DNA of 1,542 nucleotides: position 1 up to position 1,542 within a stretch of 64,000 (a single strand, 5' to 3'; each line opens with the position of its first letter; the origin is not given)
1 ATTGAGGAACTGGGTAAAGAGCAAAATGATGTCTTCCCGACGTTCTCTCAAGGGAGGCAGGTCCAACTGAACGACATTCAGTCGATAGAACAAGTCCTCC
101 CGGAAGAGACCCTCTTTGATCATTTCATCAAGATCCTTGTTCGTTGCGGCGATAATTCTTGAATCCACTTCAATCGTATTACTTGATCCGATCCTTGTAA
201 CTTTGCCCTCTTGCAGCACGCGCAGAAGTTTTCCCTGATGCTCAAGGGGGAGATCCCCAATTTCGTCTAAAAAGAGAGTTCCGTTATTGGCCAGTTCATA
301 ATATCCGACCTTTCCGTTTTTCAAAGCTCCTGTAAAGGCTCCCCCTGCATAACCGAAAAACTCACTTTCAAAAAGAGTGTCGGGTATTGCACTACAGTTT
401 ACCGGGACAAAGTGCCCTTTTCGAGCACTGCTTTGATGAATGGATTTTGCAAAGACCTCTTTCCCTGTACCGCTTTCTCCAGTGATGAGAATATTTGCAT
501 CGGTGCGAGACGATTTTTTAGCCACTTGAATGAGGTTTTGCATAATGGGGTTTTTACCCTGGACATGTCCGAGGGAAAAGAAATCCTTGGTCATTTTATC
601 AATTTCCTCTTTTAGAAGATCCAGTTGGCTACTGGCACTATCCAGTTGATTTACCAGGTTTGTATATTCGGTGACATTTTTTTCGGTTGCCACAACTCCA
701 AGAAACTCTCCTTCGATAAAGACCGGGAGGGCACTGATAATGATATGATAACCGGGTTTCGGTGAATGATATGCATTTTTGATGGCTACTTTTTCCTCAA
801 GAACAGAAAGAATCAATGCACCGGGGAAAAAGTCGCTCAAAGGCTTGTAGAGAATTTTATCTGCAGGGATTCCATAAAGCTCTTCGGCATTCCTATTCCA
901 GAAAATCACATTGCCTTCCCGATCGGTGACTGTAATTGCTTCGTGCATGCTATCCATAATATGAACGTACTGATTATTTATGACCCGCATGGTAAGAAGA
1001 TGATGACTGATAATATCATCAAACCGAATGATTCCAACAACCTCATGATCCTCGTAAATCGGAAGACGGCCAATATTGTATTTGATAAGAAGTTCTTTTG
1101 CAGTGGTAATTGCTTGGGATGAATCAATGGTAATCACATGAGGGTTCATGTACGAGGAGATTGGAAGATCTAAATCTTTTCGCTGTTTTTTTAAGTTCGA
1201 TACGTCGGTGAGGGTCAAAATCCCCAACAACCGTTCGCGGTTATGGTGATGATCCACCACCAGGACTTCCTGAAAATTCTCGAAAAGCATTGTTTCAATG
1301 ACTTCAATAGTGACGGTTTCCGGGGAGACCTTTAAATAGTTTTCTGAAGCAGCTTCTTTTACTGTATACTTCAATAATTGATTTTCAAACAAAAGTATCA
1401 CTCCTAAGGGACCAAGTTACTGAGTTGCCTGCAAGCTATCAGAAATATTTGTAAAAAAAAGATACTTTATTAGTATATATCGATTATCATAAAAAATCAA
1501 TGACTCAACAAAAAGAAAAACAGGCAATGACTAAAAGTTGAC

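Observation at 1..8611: Sigma-54-controlled island coupling an HcnABC/PDH1-like four-subunit dehydrogenase to a tungsten-type aldehyde:ferredoxin oxidoreductase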

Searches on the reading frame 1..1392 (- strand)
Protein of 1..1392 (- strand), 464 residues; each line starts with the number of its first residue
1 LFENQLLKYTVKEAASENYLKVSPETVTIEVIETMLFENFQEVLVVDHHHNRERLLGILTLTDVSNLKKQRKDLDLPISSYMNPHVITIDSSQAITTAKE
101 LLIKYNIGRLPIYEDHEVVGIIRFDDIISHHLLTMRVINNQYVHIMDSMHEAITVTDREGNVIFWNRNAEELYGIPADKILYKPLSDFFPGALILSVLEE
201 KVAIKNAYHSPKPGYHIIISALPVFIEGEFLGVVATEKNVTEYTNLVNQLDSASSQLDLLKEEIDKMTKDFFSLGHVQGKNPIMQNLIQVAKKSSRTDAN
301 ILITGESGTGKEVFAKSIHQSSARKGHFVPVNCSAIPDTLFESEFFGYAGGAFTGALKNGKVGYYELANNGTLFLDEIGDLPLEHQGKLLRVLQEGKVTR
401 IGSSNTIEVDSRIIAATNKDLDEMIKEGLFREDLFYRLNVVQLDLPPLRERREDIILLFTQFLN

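Call 5: search_protein_families(library=pfam, proteins=[window:1-1392:-], max_evalue=0.01)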
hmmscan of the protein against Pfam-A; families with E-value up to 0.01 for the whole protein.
window:1-1392:- (464 aa): 17 families
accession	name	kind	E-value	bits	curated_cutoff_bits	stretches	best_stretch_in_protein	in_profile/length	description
PF00158.32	Sigma54_activat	-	2.9e-67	226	20.2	1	278-443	2-167/168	Sigma-54 interaction domain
PF14532.12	Sigma54_activ_2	-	6e-20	72.3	25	1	279-448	2-138/138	Sigma-54 interaction domain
PF00571.33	CBS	-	3.6e-18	66.1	24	2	78-129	1-53/57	CBS domain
PF00989.32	PAS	-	2.7e-09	37.5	22.6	1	141-191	2-52/113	PAS fold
PF08448.16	PAS_4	-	3.5e-07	30.9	23.1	1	147-242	2-107/110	PAS fold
PF13426.13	PAS_9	-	8.1e-07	29.7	27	1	151-242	2-103/103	PAS domain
PF13188.13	PAS_8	-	1.4e-05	25.2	21.8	1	142-188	3-50/65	PAS domain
PF12860.13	PAS_7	-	6.2e-05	23.6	27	1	147-179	2-34/115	PAS fold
PF01078.27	Mg_chelatase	-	7.4e-05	22.7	20.3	0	352-418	89-157/207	Magnesium chelatase, subunit ChlI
PF00004.35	AAA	-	0.0002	22.2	21.2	1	301-435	1-123/131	ATPase family associated with various cellular activities (AAA)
PF07728.20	AAA_5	-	0.00051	20.5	22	1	300-419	1-123/139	AAA domain (dynein-related subfamily)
PF13191.12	AAA_16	-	0.0028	18.6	32.6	1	294-339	21-64/167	AAA ATPase domain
PF00493.29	MCM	-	0.0028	17.3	23.3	0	288-418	41-172/224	MCM P-loop domain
PF20720.3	nSTAND3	-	0.0032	17.6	27.2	0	288-334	7-52/155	Novel STAND NTPase 3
PF06068.19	TIP49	-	0.0062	16.2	23.8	0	284-336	39-88/347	TIP49 P-loop domain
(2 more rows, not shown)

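Call 74: search_protein_families(library=ncbifam, proteins=[window:1-1392:-], max_evalue=0.001)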
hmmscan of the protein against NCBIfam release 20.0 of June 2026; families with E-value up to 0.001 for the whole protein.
window:1-1392:- (464 aa): 41 families (the best 25 are shown)
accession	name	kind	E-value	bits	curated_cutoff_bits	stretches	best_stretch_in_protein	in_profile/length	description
NF041552.1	TF_PrdR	equivalog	4e-178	593.3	795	1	8-464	5-456/577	sigma-54 dependent transcriptional regulator PrdR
TIGR01817.1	nifA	equivalog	2.2e-79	267.7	528.85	1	254-463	175-384/534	nif-specific transcriptional activator NifA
NF008469.0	PRK11361.1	equivalog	5.5e-75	252.8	714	1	254-463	119-331/461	acetoacetate metabolism transcriptional regulator AtoC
NF038308.1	RNA_repair_RtcR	equivalog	1.2e-73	248.7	650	1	245-463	148-372/530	RNA repair transcriptional activator RtcR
NF003451.0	PRK05022.1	equivalog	4e-73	246.9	476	1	243-463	161-378/512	nitric oxide reductase transcriptional regulator NorR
TIGR02329.1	propionate_PrpR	equivalog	9.8e-73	245.5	499.2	1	268-463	205-401/526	propionate catabolism operon regulatory protein PrpR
TIGR01818.1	ntrC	equivalog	1.8e-71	241.4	558.6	1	275-464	134-323/463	nitrogen regulation protein NR(I)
TIGR02915.1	PEP_resp_reg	equivalog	3.1e-71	240.5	502.6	1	260-463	122-327/445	PEP-CTERM-box response regulator transcription factor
NF011953.0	PRK15424.1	equivalog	1.1e-67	228.9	703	1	262-463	206-416/538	propionate catabolism operon regulatory protein PrpR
NF050807.1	TransRegFlbDCaul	equivalog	1.9e-67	228.1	750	1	280-463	123-306/454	sigma-54-dependent transcriptional regulator FlbD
NF049963.1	RespRegFlgRCampy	domain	1.1e-64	218.9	750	1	255-462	120-321/429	fla regulon two-component system response regulator FlgR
NF011695.0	PRK15115.1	equivalog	2e-63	214.7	763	1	275-463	135-323/445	two-component system response regulator GlrR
NF008085.0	PRK10820.1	equivalog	9.5e-63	212.6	576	1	144-463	84-392/520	transcriptional regulator TyrR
NF011958.0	PRK15429.1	equivalog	1.3e-60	205.8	830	1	260-462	367-566/692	formate hydrogenlyase transcriptional activator FlhA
NF008176.1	PRK10923.1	equivalog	2.4e-60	204.5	620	1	274-463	137-326/469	nitrogen regulation protein NR(I)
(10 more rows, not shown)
